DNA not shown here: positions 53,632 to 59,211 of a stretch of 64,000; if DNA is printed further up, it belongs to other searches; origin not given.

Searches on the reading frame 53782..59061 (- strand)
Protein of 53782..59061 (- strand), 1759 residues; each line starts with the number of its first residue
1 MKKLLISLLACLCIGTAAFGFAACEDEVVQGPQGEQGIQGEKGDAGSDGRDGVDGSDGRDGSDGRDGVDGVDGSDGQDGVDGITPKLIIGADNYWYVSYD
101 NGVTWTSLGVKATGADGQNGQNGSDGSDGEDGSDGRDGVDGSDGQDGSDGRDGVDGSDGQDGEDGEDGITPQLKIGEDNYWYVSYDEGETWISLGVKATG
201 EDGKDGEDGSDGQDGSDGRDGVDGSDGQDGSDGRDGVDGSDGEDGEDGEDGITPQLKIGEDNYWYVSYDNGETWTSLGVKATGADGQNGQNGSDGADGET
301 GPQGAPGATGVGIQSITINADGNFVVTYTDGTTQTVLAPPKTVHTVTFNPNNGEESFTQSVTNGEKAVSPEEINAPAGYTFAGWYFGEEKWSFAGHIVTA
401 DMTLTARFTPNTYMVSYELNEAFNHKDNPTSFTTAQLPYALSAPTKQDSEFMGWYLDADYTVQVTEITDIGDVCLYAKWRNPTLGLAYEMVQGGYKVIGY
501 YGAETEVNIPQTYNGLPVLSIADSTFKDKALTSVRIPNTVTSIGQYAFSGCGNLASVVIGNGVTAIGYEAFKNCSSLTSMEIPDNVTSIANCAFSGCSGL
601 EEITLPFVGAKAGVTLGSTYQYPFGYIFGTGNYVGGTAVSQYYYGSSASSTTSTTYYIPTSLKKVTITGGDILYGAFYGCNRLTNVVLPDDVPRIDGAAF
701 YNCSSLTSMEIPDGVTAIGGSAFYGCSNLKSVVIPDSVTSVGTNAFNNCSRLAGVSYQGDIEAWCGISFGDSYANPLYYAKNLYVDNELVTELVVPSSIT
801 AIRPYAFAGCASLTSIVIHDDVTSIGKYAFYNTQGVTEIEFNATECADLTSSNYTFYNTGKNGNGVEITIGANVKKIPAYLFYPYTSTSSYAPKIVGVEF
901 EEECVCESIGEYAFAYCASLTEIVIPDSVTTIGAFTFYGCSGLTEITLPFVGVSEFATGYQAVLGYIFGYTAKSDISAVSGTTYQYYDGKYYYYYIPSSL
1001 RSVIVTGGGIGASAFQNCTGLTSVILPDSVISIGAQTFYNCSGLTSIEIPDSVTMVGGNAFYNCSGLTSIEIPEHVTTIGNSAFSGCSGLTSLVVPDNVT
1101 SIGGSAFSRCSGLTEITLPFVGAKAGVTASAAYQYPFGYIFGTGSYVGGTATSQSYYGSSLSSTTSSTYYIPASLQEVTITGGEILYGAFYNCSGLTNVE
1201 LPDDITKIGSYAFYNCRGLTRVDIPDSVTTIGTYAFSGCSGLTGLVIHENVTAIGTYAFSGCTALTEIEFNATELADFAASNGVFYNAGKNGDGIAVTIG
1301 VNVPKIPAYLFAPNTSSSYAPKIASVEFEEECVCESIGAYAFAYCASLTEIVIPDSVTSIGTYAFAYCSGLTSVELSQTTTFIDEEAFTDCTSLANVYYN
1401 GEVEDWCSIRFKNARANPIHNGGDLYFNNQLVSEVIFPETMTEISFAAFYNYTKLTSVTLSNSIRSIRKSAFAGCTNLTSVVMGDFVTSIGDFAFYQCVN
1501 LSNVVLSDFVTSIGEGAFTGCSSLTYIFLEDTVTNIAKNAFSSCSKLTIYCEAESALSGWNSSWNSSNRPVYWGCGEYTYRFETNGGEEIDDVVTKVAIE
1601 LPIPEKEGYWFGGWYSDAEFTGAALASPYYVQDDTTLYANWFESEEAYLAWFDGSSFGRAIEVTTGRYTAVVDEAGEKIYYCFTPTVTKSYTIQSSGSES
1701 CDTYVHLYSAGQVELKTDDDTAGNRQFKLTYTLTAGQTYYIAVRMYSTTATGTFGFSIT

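Call 9: search_protein_families(library=pfam, proteins=[window:53782-59061:-], max_evalue=0.001)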
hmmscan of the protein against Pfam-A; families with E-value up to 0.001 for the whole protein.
window:53782-59061:- (1759 aa): 7 families
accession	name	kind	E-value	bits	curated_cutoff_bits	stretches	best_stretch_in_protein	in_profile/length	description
PF13306.12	LRR_5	-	2e-195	639.1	27.7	8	1010-1119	3-109/127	BspA type Leucine rich repeat region (6 copies)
PF13855.12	LRR_8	-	4.4e-32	110.1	27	0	1486-1531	12-58/61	Leucine rich repeat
PF09479.16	Flg_new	-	4.8e-31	107.1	27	3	1578-1639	1-64/65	Listeria-Bacteroides repeat domain (List_Bact_rpt)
PF01391.23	Collagen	-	1.9e-28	98.4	27.2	3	114-168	1-55/60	Collagen triple helix repeat (20 copies)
PF16378.10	DUF4988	-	1.3e-16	61.3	30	3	248-291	107-152/183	Domain of unknown function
PF23952.1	LRR_EndoS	-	7.6e-06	26.6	27.9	0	563-606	47-90/116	Endo-beta-N-acetylglucosaminidase EndoS LRR domain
PF02012.26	BNR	-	0.0004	20.4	27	0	265-275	1-11/12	BNR/Asp-box repeat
